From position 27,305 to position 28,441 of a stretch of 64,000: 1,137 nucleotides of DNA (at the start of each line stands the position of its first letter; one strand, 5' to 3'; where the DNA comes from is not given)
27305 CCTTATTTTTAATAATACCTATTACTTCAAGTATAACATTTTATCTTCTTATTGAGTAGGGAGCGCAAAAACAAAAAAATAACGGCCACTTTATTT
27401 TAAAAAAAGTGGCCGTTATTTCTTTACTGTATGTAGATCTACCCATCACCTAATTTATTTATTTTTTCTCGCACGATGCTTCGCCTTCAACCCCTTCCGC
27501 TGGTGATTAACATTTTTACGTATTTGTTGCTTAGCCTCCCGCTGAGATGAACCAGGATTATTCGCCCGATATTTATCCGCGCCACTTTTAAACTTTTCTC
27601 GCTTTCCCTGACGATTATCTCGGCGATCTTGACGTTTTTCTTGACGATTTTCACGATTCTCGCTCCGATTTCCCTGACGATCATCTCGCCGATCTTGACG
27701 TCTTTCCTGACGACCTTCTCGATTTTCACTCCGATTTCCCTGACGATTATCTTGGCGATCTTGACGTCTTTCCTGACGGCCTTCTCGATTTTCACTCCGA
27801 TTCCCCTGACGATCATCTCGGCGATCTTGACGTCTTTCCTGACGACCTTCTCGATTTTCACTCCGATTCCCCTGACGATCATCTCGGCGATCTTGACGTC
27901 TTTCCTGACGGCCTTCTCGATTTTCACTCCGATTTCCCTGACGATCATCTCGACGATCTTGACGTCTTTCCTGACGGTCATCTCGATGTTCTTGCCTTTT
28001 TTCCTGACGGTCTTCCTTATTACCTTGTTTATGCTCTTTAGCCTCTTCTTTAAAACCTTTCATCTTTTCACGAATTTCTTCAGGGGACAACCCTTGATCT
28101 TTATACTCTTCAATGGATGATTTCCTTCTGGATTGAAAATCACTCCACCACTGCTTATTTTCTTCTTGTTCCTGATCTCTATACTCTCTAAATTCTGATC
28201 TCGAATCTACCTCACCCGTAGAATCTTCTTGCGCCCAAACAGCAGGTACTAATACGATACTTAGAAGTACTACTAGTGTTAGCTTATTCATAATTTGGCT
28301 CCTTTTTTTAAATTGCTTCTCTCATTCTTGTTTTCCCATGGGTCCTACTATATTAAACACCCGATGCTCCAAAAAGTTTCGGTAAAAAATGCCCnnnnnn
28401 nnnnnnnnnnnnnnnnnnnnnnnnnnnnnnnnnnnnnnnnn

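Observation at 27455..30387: Five-gene ECF sigma operon: sigma, zf-HC2 anti-sigma, secreted acidic mimic of the anti-sigma tail, very basic DUF3106-like protein, and 22-aa tandem-repeat protein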

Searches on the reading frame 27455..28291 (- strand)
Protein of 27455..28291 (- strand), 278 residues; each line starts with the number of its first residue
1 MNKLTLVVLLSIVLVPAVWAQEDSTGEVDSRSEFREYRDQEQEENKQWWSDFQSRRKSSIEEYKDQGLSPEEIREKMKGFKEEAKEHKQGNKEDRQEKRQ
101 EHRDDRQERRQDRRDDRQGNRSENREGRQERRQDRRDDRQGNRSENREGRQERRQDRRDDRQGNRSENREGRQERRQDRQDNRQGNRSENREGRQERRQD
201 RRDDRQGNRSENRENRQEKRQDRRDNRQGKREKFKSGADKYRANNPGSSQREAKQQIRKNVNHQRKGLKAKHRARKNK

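Call 3: search_protein_families(library=pfam, proteins=[window:27455-28291:-], max_evalue=0.1)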
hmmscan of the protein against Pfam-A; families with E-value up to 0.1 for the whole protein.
window:27455-28291:- (278 aa): 0 families

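Call 13: search_protein_families(library=ncbifam, proteins=[window:27455-28291:-], max_evalue=0.01)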
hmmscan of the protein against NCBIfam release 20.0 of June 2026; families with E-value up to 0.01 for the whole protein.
window:27455-28291:- (278 aa): 0 families

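Call 33: find_homologous_proteins(query=window:27455-28291:-, max_evalue=0.001)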
Query window:27455-28291:- (278 aa): 24 proteins with E <= 0.001 among 8000 candidates.
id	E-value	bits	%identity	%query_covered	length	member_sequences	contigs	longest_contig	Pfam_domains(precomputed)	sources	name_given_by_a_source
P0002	2.2e-8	52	77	5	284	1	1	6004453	-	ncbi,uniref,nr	ncbi:hypothetical protein [Endozoicomonas sp. 4G]|uniref:hypothetical protein n=1 Tax=Endozoicomonas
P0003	1.3e-6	46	42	62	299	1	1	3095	PF13405.13,PF13499.13,PF13202.13,PF00036.39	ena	-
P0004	7.8e-6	44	69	6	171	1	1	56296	PF11776.14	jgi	jgi:Ni/Co efflux regulator RcnB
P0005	9.2e-6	43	46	43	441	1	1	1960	PF05036.19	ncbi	ncbi:MAG: SPOR domain-containing protein, partial [Pseudomonadota bacterium]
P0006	1.8e-5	43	-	-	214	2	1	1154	PF11776.14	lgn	-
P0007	2.0e-5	42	51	28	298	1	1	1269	-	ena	-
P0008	2.5e-5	42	-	-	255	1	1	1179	PF11776.14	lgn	-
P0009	5.6e-5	41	50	41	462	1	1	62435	-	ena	-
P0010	7.8e-5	40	-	-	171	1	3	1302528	PF11776.14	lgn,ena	-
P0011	1.4e-4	40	35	45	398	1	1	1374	PF14685.15,PF17820.8,PF00595.30,PF13180.13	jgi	-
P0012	1.5e-4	39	67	6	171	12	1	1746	PF11776.14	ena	-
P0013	1.9e-4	39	-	-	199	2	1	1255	PF11776.14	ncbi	-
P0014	2.6e-4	39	59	6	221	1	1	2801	PF11776.14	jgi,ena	-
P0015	3.6e-4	38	46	27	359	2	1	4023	PF11776.14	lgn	-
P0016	3.8e-4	38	80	4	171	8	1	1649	PF11776.14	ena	-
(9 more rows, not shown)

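Call 35: list_cluster_members(proteins=[P0001, window:27455-28291:-, window:28395-28991:-, window:29214-29723:-, window:29779-30387:-])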
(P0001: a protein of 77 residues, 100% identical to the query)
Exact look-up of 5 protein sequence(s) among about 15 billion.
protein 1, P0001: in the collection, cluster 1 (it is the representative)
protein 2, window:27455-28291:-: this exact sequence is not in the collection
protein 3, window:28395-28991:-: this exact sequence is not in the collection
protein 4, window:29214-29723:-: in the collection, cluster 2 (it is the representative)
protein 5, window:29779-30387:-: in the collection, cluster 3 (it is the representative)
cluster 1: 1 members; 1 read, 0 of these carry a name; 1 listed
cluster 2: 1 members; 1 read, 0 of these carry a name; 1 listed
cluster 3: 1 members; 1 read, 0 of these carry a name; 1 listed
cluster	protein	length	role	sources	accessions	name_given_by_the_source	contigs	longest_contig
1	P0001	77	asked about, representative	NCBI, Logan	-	-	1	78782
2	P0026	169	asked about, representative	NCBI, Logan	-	-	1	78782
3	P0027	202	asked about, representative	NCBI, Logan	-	-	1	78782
